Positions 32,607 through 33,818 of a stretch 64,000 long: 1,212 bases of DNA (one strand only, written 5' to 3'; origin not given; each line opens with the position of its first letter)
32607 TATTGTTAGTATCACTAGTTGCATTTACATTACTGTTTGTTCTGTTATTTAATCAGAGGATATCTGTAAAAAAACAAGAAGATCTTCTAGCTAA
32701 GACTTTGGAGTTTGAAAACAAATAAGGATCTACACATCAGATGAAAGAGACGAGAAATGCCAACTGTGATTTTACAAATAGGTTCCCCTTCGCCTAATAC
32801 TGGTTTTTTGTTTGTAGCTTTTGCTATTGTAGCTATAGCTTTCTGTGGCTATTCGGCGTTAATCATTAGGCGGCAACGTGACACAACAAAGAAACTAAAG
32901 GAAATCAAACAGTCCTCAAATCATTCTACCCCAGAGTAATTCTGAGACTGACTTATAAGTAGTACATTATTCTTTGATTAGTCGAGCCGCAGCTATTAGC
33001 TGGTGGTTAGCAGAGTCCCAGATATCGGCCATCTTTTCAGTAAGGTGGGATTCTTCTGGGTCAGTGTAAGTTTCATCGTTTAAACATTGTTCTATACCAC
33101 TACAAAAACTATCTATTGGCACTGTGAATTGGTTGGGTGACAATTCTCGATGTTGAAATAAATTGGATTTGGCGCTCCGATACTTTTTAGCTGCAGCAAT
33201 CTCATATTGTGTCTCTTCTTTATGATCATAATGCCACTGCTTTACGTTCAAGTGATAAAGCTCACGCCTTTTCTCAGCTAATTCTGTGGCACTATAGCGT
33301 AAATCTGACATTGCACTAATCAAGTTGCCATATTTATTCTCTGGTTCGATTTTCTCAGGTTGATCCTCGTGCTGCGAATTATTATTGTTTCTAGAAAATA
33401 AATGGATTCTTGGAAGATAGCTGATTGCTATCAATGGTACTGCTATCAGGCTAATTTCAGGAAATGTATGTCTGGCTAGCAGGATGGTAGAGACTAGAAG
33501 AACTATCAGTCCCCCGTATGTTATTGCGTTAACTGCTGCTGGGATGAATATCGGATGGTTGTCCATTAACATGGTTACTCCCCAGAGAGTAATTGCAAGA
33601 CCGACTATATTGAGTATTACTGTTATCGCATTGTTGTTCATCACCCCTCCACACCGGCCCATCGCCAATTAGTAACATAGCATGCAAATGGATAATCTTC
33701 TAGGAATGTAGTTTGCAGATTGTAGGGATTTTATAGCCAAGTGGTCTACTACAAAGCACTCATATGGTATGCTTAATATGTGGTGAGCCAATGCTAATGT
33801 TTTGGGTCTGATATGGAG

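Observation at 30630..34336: Variant System I cytochrome c maturation cluster: CcmE with a CxxxY heme site, an interrupted operon, and no ccmF/G/H nearby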

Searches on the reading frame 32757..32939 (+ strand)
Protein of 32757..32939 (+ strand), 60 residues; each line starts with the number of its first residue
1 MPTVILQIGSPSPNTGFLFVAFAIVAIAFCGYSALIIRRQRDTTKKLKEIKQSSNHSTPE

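Call 3: search_protein_families(library=pfam, proteins=[window:32757-32939:+], max_evalue=0.1)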
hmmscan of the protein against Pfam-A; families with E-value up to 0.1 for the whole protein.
window:32757-32939:+ (60 aa): 3 families
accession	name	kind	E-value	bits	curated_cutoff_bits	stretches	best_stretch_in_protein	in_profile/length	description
PF02076.21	STE3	-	0.041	13.5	29.2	1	15-57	151-193/292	Pheromone A receptor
PF06103.16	DUF948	-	0.052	14.2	37.2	1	20-54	1-35/89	Bacterial protein of unknown function (DUF948)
PF23468.1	ARC6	-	0.069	13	24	1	15-55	23-63/188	Plastid division regulator alpha solenoid domain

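Call 4: search_protein_families(library=ncbifam, proteins=[window:32757-32939:+], max_evalue=0.1)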
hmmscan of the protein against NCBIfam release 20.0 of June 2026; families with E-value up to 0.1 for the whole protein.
window:32757-32939:+ (60 aa): 3 families
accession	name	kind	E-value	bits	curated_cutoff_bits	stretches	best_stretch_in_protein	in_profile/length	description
TIGR04391.1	CcmD_alt_fam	subfamily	0.00014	21.8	24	1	17-51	2-36/36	CcmD family protein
TIGR03141.1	cytochro_ccmD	equivalog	0.032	14.3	25.95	1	18-53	10-45/47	heme exporter protein CcmD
TIGR01104.1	V_PPase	equivalog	0.042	12.4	651.9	1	17-53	5-41/697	V-type H(+)-translocating pyrophosphatase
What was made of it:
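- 32757..32939 (+): ccmD (CcmD_alt family), a 60-aa single-pass membrane protein. TIGR04391 1.4e-4, 21.8 bits against a cutoff of 24, in the window (call 4).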

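Call 74: search_protein_families(library=ncbifam, alignment_id=A4, max_evalue=0.01)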
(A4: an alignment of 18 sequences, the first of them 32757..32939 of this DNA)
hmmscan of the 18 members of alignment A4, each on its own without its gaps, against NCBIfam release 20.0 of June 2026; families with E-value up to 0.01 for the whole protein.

A. member 1, window:32757-32939:+ (60 aa): 1 family
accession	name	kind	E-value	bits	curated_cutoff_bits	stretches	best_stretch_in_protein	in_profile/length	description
TIGR04391.1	CcmD_alt_fam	subfamily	0.00014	21.8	24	1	17-51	2-36/36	CcmD family protein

B. families by the number of members that match (of 18 scanned): 6 families
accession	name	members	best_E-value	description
TIGR04391.1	CcmD_alt_fam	18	4.8e-13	CcmD family protein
TIGR03141.1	cytochro_ccmD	6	0.00026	heme exporter protein CcmD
NF040576.1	T2SS_GspM_XpsM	2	0.001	type II secretion system protein GspM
NF007722.0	PRK10414.1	1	0.002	tol-pal system-associated acyl-CoA thioesterase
TIGR00739.1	yajC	1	0.0028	preprotein translocase subunit YajC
NF052375.1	antisigma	1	0.0069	anti-sigma factor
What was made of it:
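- On System I* (Cys-type CcmE variant): Calls 3, 4, 74.
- Closest known: The archaeal streamlined Ccm machinery of Methanosarcina acetivorans. Different: Archaea lack CcmD, whereas this clade keeps a CcmD_alt-family gene (call 74).
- Checked: All 18 clade orthologues tested match that family, best E 4.8e-13 (call 74).
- Family assignments come from Pfam and NCBIfam (calls 3, 4, 74).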

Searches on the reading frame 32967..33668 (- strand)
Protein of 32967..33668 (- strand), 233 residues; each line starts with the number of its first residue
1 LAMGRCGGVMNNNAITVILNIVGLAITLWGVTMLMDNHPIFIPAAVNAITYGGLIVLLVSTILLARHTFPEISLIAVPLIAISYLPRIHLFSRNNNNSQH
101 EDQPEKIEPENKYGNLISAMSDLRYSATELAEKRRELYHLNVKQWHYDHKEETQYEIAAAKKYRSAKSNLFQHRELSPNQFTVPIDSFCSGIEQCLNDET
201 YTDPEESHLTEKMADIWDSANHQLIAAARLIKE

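Call 3: search_protein_families(library=pfam, proteins=[window:32967-33668:-], max_evalue=0.1)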
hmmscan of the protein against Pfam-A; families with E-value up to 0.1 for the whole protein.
window:32967-33668:- (233 aa): 0 families

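Call 4: search_protein_families(library=ncbifam, proteins=[window:32967-33668:-], max_evalue=0.1)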
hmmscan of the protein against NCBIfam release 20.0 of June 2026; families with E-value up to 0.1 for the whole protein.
window:32967-33668:- (233 aa): 1 family
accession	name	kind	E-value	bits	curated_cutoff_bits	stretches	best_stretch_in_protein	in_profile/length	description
NF033827.1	CDF_efflux_DmeF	equivalog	0.083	12.3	250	0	13-67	90-143/309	CDF family Co(II)/Ni(II) efflux transporter DmeF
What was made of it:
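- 32967..33668 (-): ORFx, a conserved lineage-restricted membrane protein of unknown function (224 aa from the ATG at 33641, 233 aa from the TTG at 33668). It is not a known Ccm component. No Pfam or NCBIfam match (calls 3, 4).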

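Call 66: find_homologous_proteins(query=window:32967-33641:-, max_evalue=0.001)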
Query window:32967-33641:- (224 aa): 7 proteins with E <= 0.001 among 219 candidates.
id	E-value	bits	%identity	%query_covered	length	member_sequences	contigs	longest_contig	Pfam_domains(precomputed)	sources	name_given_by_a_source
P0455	2.9e-145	499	100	100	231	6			-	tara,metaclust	tara:strand:- start:8388 stop:9083 length:696 start_codon:yes stop_codon:yes gene_type:complete|meta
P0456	4.9e-115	401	79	99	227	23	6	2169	-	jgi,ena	-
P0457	2.0e-113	395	78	100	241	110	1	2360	-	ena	-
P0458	2.4e-77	277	55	100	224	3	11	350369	-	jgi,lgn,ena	-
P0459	6.8e-76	273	55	100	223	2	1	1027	-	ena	-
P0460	1.1e-75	272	56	100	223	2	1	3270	-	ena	-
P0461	5.2e-73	263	53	99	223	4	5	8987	-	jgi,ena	jgi:hypothetical protein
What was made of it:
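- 32967..33668 (-): Only 7 homologues among 5.8 billion proteins (call 66).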

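Call 68: find_encoding_contigs(protein=P0458, flank=10000, max_places=2)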
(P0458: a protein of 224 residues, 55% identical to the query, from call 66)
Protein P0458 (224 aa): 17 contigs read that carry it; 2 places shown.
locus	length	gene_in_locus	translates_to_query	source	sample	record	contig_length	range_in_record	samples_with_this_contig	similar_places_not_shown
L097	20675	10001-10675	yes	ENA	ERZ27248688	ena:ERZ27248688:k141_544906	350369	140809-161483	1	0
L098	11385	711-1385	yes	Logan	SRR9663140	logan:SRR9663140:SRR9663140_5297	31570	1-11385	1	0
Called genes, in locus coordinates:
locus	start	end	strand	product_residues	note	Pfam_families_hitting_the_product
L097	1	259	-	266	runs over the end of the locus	PF00551:Formyl_trans_N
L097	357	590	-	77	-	PF02609:Exonuc_VII_S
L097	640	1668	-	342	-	PF02601:Exonuc_VII_L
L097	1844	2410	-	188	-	PF08207:EFP_N, PF01132:EFP, PF09285:Elong-fact-P_C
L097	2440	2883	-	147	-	PF01220:DHquinase_II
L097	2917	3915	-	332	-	PF13102:Phage_int_SAM_5 (faint), PF02899:Phage_int_SAM_1, PF13495:Phage_int_SAM_4 (weak), PF00589:Phage_integrase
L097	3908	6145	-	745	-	PF01751:Toprim, PF01131:Topoisom_bac, PF01396:Zn_ribbon_Top1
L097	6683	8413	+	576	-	PF01558:POR, PF01855:POR_N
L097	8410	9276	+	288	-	PF02775:TPP_enzyme_C, PF12367:PFO_beta_C (weak)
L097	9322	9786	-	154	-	PF03100:CcmE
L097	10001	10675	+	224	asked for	-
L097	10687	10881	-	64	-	-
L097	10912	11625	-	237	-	PF01578:Cytochrom_C_asm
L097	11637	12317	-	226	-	PF01061:ABC2_membrane, PF03379:CcmB, PF12730:ABC2_membrane_4 (weak), PF12679:ABC2_membrane_2 (weak), PF12698:ABC2_membrane_3 (weak)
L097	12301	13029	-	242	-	PF00005:ABC_tran, PF13401:AAA_22 (weak), PF13304:AAA_21 (weak)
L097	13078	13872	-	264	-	PF00106:adh_short, PF08659:KR (weak), PF13561:adh_short_C2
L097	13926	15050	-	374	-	PF00296:Bac_luciferase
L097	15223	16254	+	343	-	PF08240:ADH_N, PF00107:ADH_zinc_N, PF13602:ADH_zinc_N_2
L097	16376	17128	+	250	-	PF10370:Rv2993c-like_N, PF01557:FAA_hydrolase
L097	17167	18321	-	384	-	PF13433:Peripla_BP_5, PF13458:Peripla_BP_6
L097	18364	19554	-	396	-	PF08495:FIST, PF10442:FIST_C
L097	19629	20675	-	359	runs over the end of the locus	PF01380:SIS (weak), PF10432:bact-PGI_C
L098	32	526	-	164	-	PF03100:CcmE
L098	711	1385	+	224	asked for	-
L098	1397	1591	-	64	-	-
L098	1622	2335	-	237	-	PF01578:Cytochrom_C_asm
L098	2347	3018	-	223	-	PF01061:ABC2_membrane, PF03379:CcmB, PF12730:ABC2_membrane_4 (weak), PF12679:ABC2_membrane_2 (weak), PF12698:ABC2_membrane_3 (weak)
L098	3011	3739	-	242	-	PF00005:ABC_tran, PF13401:AAA_22 (weak), PF13304:AAA_21 (weak)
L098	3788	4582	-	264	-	PF00106:adh_short, PF08659:KR (weak), PF13561:adh_short_C2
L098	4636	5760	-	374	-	PF00296:Bac_luciferase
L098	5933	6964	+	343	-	PF08240:ADH_N, PF00107:ADH_zinc_N, PF13602:ADH_zinc_N_2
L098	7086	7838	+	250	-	PF10370:Rv2993c-like_N, PF01557:FAA_hydrolase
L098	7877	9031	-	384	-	PF13433:Peripla_BP_5, PF13458:Peripla_BP_6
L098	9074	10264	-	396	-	PF08495:FIST, PF10442:FIST_C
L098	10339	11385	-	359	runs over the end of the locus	PF01380:SIS (weak), PF10432:bact-PGI_C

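Call 77: predict_structure(alignment_id=A3)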
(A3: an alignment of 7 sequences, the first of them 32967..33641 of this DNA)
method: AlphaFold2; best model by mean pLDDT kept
length: 224 residues; sequences in the alignment: 7
mean_pLDDT: 67.5   pTM: 0.47
mean pLDDT of the five models: 67.5, 66.5, 40.9, 40.7, 37.1
residues with pLDDT >= 90: 0; 70-90: 113; 50-70: 72; < 50: 39
segments of 3 or more residues with pLDDT < 50: 62-65, 67-71, 75-100
pLDDT, mean of each block of 10 residues (from residue 1): 62 71 59 61 70 60 48 44 31 36 76 88 78 57 74 87 80 83 83 70 85 80 65
secondary structure, 60 per line:
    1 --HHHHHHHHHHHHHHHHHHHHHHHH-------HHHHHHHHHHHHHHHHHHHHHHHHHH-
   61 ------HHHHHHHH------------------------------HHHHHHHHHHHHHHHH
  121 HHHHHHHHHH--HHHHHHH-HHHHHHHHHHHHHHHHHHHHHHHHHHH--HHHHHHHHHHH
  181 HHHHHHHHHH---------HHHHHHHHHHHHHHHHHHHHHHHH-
elements in order: H3-26 H34-59 H67-74 H105-130 H133-139 H141-167 H170-190 H200-223

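Call 81: fold_search(model_id=the predicted structure, library=pdb)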
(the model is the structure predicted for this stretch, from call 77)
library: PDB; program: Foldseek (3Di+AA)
matches with E <= 10: 169; with E <= 0.001: 0
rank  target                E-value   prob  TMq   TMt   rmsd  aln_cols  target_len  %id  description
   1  2x3v_A                3.5e-01  0.15  0.17  0.14  26.8       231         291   11  Structure of The F-BAR Domain of Mouse Syndapin I (released 2010-04-07)
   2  4bne_B                4.1e-01  0.30  0.22  0.17  25.9       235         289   10  Pacsin2 Interacts with Membranes and Actin-Filaments (released 2014-05-14)
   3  3q84_G                4.3e-01  0.12  0.16  0.13  25.4       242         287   10  Crystal structure of human PACSIN 1 F-BAR domain (released 2012-02-22)
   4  4k0d_B                5.5e-01  0.85  0.30  0.43   5.7       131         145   10  Periplasmic sensor domain of sensor histidine kinase, Adeh_2942 (released 2013-06-12)
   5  4bne_A                6.7e-01  0.21  0.22  0.17  25.9       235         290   10  Pacsin2 Interacts with Membranes and Actin-Filaments (released 2014-05-14)
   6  4k0d_A                7.8e-01  0.57  0.25  0.34   6.5       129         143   12  Periplasmic sensor domain of sensor histidine kinase, Adeh_2942 (released 2013-06-12)
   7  3q84_M                9.1e-01  0.16  0.21  0.18  24.5       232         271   12  Crystal structure of human PACSIN 1 F-BAR domain (released 2012-02-22)
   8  9cte                  9.6e-01  0.60  0.25  0.48   9.7       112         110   14  De novo design of protein catalysts for new-to-nature reactions (released 2025-05-07)
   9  3q84_N                1.0e+00  0.15  0.21  0.17  22.7       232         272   10  Crystal structure of human PACSIN 1 F-BAR domain (released 2012-02-22)
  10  8zo8_C3               1.1e+00  0.33  0.32  0.29  16.2       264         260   10  Respirasome open state 3 in presence of metformin (SC-MetO3) (released 2025-11-19)
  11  8jwd                  1.1e+00  0.30  0.25  0.35   6.1       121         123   16  Histidine kinase QseE sensor domain of Escherichia coli O157:H7 (released 2023-11-15)
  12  2x3w_B                1.1e+00  0.15  0.22  0.17  24.5       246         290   10  structure of mouse syndapin I (crystal form 2) (released 2010-04-07)
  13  6s18_A                1.2e+00  0.69  0.32  0.46   6.1       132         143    5  Ligand binding domain of the P. putida receptor PcaY_PP in complex with glycerol (released 2020-10-21)
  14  5xua_G                1.2e+00  0.33  0.21  0.33   8.0       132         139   10  The ligand-free dimer of chemoreceptor MCP2201 ligand binding domain (released 2018-06-27)
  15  9min_D                1.2e+00  0.30  0.24  0.36   7.7       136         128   15  Structure of a designed minibinder to NYESO1-A*02:01 (released 2025-08-06)
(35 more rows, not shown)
